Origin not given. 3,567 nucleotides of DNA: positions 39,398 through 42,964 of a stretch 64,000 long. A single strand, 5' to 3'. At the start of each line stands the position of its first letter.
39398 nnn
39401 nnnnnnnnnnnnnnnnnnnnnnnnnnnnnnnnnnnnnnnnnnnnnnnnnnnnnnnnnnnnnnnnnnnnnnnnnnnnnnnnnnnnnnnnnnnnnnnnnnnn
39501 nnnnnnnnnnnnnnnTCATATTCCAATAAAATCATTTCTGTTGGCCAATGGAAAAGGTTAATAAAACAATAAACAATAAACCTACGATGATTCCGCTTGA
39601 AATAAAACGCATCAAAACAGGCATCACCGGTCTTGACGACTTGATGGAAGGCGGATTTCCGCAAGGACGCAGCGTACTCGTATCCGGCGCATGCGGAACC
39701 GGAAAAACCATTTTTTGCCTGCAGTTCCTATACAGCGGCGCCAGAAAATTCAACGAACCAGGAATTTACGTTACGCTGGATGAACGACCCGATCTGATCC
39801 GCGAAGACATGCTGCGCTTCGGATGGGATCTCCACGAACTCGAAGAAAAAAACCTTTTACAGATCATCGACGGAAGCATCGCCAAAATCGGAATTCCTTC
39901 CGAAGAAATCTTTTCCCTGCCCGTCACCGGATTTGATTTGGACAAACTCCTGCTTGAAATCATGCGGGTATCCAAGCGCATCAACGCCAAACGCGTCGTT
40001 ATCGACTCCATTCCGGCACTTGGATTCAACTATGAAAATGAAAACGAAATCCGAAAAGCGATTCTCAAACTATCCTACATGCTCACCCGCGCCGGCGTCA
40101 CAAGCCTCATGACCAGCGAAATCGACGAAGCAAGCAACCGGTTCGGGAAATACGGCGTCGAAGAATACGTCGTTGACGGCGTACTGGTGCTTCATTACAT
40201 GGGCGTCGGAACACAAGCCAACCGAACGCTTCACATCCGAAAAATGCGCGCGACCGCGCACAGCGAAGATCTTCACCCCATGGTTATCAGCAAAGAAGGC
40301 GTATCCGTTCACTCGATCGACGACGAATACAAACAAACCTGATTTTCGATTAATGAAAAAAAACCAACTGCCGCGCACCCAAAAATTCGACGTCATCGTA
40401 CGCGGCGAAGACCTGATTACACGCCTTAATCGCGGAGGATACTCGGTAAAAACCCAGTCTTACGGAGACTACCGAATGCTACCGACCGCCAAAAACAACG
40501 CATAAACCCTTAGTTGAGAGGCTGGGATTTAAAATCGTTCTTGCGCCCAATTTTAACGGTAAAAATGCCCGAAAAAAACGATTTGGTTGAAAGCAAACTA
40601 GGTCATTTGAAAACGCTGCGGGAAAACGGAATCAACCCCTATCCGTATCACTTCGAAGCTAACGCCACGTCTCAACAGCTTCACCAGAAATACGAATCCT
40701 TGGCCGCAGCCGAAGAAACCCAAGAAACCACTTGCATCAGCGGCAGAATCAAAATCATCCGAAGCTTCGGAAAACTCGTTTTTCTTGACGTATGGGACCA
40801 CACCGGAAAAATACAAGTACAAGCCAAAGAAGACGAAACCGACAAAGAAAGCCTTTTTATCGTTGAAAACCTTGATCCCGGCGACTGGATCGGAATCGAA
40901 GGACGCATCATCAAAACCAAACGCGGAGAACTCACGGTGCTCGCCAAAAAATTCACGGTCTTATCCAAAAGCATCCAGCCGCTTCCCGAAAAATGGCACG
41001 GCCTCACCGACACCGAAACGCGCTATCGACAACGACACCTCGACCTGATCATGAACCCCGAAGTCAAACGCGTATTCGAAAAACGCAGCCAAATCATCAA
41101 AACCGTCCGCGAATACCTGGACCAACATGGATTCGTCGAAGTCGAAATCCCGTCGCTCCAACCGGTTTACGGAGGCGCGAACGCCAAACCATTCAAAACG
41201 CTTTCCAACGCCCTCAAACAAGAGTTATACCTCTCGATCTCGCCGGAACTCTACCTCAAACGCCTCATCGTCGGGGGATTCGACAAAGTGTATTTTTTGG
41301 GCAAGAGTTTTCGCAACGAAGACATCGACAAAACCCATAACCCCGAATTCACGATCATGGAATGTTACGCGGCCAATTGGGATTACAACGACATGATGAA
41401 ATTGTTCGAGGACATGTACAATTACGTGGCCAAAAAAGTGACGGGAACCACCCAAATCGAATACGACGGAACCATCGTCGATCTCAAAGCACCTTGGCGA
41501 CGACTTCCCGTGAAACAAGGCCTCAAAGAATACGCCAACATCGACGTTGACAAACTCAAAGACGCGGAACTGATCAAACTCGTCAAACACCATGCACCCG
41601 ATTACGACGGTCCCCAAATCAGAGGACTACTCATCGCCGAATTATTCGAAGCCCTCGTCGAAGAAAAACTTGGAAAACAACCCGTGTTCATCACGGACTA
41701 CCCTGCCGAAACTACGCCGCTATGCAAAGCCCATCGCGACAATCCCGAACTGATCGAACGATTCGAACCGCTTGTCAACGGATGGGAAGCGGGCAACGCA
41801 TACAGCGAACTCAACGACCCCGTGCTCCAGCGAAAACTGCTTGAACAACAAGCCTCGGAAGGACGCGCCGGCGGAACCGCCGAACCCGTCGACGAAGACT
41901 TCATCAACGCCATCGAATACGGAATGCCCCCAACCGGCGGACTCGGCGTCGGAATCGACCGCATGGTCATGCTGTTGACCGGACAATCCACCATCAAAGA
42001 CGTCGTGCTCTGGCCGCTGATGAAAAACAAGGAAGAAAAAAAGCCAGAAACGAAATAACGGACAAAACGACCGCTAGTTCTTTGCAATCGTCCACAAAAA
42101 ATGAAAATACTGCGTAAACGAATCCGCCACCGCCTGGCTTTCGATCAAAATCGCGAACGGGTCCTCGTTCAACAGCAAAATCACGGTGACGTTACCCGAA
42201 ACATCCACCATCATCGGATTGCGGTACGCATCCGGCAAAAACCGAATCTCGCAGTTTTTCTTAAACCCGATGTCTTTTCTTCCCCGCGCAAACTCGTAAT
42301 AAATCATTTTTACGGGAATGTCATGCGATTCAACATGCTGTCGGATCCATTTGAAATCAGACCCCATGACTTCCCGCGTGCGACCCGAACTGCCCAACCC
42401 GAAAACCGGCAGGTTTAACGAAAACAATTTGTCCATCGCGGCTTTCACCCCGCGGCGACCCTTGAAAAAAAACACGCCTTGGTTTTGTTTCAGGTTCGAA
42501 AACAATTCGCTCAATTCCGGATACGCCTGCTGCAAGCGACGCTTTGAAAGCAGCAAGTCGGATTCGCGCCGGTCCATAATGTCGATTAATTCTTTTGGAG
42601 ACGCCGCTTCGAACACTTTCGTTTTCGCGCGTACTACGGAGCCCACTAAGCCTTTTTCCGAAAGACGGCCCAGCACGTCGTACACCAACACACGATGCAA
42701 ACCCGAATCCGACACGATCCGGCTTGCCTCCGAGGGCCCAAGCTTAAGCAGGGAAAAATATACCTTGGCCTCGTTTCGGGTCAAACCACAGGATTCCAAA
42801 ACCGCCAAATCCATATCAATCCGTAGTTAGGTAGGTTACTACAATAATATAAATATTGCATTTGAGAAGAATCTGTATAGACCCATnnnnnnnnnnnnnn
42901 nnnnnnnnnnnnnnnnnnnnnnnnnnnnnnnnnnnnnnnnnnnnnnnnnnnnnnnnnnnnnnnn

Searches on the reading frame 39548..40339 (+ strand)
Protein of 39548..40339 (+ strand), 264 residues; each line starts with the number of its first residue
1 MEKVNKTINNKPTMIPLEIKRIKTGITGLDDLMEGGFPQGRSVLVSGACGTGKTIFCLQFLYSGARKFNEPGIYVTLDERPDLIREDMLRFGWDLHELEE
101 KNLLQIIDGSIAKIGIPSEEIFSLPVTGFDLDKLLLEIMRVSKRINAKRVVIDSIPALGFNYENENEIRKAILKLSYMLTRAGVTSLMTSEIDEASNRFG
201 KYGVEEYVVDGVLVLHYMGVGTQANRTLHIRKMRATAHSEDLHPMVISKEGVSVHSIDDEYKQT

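Call 24: search_protein_families(library=pfam, proteins=[window:39548-40339:+], max_evalue=0.0001)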
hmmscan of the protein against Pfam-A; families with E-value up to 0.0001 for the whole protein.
window:39548-40339:+ (264 aa): 3 families
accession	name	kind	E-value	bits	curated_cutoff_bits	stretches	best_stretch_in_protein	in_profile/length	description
PF06745.19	ATPase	-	8.9e-77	258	26.6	1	22-256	1-228/231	KaiC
PF13481.12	AAA_25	-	2.4e-08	34.3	27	1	17-189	10-187/195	AAA domain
PF07088.17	GvpD_P-loop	-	7.6e-07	29.6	24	1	39-217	9-174/189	GvpD gas vesicle protein, P-loop domain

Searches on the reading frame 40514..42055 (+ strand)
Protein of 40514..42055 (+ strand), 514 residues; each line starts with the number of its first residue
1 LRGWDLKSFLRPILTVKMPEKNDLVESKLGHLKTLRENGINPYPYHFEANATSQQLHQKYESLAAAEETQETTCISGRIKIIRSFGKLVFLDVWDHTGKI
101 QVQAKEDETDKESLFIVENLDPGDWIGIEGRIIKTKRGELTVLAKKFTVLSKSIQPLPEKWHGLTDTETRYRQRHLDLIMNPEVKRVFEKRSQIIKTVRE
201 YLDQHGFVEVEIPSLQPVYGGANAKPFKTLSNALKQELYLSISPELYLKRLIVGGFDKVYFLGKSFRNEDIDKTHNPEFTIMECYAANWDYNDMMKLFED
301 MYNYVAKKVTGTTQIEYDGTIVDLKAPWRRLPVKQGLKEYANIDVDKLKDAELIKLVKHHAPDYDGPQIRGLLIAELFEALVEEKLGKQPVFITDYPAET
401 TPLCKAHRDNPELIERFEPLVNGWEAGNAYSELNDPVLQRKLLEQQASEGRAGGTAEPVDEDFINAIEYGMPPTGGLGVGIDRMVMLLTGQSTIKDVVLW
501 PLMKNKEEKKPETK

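Call 22: search_protein_families(library=pfam, proteins=[window:40514-42055:+], max_evalue=0.001)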
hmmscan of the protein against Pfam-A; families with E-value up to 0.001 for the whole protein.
window:40514-42055:+ (514 aa): 3 families
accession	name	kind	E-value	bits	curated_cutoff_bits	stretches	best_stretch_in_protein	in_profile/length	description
PF00152.25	tRNA-synt_2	-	8.9e-91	304.6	25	1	167-503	2-307/308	tRNA synthetases class II (D, K and N)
PF01336.31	tRNA_anti-codon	-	1.2e-13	51.2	27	1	75-150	3-75/75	OB-fold nucleic acid binding domain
PF01409.25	tRNA-synt_2d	-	2.1e-06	27.9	19.8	0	259-305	105-153/246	tRNA synthetases class II core domain (F)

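Call 49: search_protein_families(library=ncbifam, proteins=[window:40514-42055:+], max_evalue=1e-10)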
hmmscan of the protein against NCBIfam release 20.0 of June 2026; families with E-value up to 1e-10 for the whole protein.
window:40514-42055:+ (514 aa): 15 families
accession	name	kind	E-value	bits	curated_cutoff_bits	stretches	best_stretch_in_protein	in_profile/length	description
NF001756.1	PRK00484.1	subfamily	8.9e-190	631.5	468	1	23-505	2-487/488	lysine--tRNA ligase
TIGR00499.1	lysS_bact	equivalog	1.5e-168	561.5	427.6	1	22-506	3-495/496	lysine--tRNA ligase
NF002821.0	PRK02983.1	equivalog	8.3e-152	507.5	742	1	21-506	618-1101/1102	bifunctional lysylphosphatidylglycerol synthetase/lysine--tRNA ligase LysX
NF009101.0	PRK12445.1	subfamily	4.4e-117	391.7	1026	1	22-505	16-503/505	lysine--tRNA ligase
TIGR00462.1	genX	equivalog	2.5e-69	234.1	286.9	1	189-499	2-303/304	EF-P lysine aminoacylase EpmA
NF006828.0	PRK09350.1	equivalog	1.8e-60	204.9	264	1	186-502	14-322/325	elongation factor P--(R)-beta-lysine ligase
TIGR00459.1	aspS_bact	equivalog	1e-49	169.4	373.85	2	67-348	13-289/586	aspartate--tRNA ligase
NF003483.0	PRK05159.1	equivalog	1.5e-48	165.8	353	1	60-501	7-430/438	aspartate--tRNA(Asn) ligase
NF001750.0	PRK00476.1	equivalog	2.6e-48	164.7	443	2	63-342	11-288/590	aspartate--tRNA ligase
TIGR00458.1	aspS_nondisc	equivalog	7e-47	160.4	368.4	1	65-502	8-421/428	aspartate--tRNA(Asn) ligase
NF003037.0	PRK03932.1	equivalog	4.1e-36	124.9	414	1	61-506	7-448/451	asparagine--tRNA ligase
TIGR00457.1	asnS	equivalog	1.7e-32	112.9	342.6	1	66-505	12-451/455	asparagine--tRNA ligase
NF009460.0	PRK12820.1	equivalog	9.7e-28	96.7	1379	1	66-301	31-286/723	bifunctional aspartyl-tRNA synthetase/aspartyl/glutamyl-tRNA amidotransferase subunit C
NF005052.0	PRK06462.1-1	equivalog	1.3e-20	73.8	368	1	175-498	36-341/353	asparagine synthetase A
NF005054.0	PRK06462.1-4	equivalog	2.6e-12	46.4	309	0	177-342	14-191/318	asparagine synthetase A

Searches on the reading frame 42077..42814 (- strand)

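Call 24: search_protein_families(library=pfam, proteins=[window:42077-42814:-], max_evalue=0.0001)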
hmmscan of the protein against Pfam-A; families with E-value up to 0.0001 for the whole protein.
window:42077-42814:- (246 aa): 1 family
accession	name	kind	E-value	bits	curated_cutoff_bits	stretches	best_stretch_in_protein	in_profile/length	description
PF01978.25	TrmB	-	1.2e-15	57.6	25.6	1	6-74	1-68/68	Sugar-specific transcriptional regulator TrmB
